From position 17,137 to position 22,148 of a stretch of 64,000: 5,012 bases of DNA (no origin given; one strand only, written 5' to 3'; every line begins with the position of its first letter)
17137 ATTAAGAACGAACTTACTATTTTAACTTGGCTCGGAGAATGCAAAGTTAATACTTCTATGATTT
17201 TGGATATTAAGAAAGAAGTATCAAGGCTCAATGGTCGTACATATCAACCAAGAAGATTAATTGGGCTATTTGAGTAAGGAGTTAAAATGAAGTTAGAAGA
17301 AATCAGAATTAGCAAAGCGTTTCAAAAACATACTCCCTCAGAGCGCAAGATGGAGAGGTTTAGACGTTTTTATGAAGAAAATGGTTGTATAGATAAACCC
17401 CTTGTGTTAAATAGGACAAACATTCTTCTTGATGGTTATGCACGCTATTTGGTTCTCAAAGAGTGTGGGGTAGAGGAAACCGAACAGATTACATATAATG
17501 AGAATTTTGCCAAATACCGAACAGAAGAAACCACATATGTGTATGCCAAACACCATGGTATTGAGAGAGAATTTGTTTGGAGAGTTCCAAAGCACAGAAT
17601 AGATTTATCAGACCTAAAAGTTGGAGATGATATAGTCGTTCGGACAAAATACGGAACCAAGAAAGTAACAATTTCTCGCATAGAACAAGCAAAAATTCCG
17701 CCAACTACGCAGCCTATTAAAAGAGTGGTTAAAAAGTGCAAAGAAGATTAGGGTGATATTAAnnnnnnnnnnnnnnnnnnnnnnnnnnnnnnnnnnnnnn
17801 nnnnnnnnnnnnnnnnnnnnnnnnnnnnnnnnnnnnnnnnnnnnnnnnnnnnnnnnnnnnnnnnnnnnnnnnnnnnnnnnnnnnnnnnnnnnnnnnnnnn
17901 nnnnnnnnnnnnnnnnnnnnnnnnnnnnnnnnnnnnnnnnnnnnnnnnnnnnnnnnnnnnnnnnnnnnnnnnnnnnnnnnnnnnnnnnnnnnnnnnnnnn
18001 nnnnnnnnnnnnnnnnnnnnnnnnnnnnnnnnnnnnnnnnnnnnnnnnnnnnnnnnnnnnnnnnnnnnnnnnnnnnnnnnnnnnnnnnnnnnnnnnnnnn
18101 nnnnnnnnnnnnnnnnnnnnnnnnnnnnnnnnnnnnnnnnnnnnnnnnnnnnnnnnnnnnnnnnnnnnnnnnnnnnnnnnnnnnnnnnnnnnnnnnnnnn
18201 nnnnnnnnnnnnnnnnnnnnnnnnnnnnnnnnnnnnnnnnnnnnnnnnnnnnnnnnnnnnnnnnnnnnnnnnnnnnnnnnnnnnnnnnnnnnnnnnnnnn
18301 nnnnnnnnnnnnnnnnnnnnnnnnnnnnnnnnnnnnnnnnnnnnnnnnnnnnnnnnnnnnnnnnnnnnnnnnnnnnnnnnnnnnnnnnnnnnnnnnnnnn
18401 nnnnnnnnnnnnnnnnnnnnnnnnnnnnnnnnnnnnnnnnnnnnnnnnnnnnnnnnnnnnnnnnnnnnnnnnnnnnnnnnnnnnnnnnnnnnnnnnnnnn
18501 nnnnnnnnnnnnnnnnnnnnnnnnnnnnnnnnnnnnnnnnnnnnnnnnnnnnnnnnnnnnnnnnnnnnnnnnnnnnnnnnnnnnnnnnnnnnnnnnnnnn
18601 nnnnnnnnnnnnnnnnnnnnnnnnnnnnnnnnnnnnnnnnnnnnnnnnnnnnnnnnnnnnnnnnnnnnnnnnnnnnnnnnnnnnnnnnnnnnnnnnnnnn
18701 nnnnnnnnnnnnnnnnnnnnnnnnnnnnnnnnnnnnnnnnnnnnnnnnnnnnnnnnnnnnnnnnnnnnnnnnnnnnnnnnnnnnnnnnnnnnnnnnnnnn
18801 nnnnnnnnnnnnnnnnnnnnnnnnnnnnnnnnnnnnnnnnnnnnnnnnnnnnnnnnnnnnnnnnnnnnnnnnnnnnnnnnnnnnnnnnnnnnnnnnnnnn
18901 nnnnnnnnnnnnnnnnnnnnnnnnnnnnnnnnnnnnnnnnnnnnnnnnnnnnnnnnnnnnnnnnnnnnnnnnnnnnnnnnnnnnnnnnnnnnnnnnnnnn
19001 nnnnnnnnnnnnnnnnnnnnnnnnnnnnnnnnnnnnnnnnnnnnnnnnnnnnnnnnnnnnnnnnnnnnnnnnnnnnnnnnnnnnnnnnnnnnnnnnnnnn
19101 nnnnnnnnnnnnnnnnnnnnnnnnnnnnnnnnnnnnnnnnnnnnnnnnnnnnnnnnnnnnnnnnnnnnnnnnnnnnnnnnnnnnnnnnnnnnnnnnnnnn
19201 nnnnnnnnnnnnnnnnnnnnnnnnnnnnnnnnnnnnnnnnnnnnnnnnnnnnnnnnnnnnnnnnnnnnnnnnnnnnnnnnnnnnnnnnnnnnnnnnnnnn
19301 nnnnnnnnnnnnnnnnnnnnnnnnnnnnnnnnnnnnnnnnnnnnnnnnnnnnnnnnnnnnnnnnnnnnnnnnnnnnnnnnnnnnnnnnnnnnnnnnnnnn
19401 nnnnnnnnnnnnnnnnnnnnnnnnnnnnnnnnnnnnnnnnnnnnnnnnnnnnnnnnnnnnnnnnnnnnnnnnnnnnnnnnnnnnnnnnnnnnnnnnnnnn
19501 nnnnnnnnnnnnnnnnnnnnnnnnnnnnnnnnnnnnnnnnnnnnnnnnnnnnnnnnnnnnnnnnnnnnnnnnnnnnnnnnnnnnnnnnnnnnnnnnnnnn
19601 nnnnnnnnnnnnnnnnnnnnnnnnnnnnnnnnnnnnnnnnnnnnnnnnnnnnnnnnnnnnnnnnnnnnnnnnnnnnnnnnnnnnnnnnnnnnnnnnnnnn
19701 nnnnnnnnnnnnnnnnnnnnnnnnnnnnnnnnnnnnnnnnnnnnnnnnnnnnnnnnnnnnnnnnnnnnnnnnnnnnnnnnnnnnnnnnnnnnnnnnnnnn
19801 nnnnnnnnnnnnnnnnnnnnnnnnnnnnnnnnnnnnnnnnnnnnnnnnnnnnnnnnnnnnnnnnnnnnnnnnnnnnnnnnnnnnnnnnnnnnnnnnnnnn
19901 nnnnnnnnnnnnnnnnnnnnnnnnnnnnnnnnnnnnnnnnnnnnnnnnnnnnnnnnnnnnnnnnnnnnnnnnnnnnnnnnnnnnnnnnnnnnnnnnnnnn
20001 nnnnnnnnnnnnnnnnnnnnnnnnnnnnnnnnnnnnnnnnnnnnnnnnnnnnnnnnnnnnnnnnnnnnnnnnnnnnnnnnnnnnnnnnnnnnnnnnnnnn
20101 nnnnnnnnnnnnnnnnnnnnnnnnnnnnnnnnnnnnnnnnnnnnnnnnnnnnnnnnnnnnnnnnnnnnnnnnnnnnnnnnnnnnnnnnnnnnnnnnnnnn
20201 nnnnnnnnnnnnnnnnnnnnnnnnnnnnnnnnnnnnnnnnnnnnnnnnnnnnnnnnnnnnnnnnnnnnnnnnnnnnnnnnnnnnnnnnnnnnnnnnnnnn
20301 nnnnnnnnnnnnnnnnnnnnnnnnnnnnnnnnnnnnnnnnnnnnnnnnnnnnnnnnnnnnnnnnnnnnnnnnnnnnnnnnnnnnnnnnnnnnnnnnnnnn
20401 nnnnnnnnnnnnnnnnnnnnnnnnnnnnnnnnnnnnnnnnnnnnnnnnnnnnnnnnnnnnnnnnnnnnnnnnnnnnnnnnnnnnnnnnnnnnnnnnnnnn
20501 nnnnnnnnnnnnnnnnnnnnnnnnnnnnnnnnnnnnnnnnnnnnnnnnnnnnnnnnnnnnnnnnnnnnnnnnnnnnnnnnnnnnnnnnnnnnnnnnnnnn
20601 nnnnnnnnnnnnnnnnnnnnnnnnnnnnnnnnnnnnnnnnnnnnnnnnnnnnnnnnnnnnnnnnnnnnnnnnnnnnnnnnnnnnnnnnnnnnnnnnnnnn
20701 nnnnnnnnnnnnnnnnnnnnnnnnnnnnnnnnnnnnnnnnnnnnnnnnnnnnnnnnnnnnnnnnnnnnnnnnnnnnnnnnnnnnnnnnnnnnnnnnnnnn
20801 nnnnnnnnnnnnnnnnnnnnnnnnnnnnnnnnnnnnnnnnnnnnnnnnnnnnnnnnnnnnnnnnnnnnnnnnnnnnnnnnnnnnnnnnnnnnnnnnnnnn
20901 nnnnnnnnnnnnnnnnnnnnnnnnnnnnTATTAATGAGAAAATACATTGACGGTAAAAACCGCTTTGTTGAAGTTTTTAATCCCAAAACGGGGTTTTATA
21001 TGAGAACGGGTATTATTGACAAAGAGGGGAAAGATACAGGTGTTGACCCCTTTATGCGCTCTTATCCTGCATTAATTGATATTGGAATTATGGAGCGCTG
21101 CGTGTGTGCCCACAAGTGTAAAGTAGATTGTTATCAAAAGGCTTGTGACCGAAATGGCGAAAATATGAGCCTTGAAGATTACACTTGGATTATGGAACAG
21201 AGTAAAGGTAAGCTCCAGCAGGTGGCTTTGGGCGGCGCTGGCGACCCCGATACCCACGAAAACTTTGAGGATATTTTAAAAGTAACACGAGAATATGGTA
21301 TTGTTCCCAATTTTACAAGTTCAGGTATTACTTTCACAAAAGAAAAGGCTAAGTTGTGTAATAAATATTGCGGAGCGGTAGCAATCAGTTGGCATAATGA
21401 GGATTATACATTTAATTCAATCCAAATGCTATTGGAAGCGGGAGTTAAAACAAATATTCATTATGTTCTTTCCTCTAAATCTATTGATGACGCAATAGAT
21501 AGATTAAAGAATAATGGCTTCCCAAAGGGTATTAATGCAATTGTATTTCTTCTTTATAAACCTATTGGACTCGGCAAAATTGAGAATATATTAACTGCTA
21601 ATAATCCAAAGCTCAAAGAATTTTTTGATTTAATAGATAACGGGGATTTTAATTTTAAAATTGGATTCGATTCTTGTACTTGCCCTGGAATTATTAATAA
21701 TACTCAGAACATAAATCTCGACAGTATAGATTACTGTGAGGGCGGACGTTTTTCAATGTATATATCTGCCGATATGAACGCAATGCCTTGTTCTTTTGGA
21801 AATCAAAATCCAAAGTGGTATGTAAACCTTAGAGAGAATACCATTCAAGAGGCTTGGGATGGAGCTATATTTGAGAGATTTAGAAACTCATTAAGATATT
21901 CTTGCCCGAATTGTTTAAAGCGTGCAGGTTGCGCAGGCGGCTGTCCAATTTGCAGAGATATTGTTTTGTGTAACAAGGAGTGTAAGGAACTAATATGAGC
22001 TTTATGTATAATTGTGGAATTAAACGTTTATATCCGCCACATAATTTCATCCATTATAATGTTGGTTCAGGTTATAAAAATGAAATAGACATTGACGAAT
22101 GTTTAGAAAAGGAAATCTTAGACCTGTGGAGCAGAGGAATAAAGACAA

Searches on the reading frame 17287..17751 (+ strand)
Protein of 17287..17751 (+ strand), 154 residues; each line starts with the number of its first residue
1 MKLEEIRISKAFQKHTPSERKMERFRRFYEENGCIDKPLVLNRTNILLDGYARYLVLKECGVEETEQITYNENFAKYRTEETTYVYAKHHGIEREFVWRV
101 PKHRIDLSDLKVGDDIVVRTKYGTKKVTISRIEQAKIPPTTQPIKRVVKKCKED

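Call 59: search_protein_families(library=pfam, proteins=[window:17287-17751:+], max_evalue=0.001)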
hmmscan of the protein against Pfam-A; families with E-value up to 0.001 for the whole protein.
window:17287-17751:+ (154 aa): 1 family
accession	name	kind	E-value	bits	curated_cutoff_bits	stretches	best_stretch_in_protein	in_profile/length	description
PF19157.5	DUF5839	-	8.5e-06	26.2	23.7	1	93-149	24-79/83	Family of unknown function (DUF5839)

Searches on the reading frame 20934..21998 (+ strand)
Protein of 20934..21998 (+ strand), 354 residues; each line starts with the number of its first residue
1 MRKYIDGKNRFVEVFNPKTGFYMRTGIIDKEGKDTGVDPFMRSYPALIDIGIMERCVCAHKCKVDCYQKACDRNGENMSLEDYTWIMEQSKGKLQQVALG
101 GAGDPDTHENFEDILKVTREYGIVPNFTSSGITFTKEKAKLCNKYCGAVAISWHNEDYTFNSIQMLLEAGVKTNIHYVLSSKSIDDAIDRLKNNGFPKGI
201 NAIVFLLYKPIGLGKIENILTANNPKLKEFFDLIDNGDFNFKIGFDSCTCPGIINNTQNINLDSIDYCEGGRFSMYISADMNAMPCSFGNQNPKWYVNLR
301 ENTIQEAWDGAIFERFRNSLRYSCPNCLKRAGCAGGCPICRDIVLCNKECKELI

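Call 15: search_protein_families(library=phrogs, proteins=[window:20934-21998:+], max_evalue=0.00001)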
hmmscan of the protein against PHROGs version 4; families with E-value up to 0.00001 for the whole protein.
window:20934-21998:+ (354 aa): 1 family
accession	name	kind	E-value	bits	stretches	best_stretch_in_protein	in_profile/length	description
phrog_7293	-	unknown function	1.3e-32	114.3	1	6-321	21-347/384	-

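Call 77: search_protein_families(library=pfam, proteins=[window:20934-21998:+], max_evalue=0.001)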
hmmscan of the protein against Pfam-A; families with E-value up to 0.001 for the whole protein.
window:20934-21998:+ (354 aa): 1 family
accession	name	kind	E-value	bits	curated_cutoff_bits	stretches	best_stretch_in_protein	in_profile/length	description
PF13186.11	SPASM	-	6.3e-06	26.8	21.5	1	268-327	1-66/67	Iron-sulfur cluster-binding domain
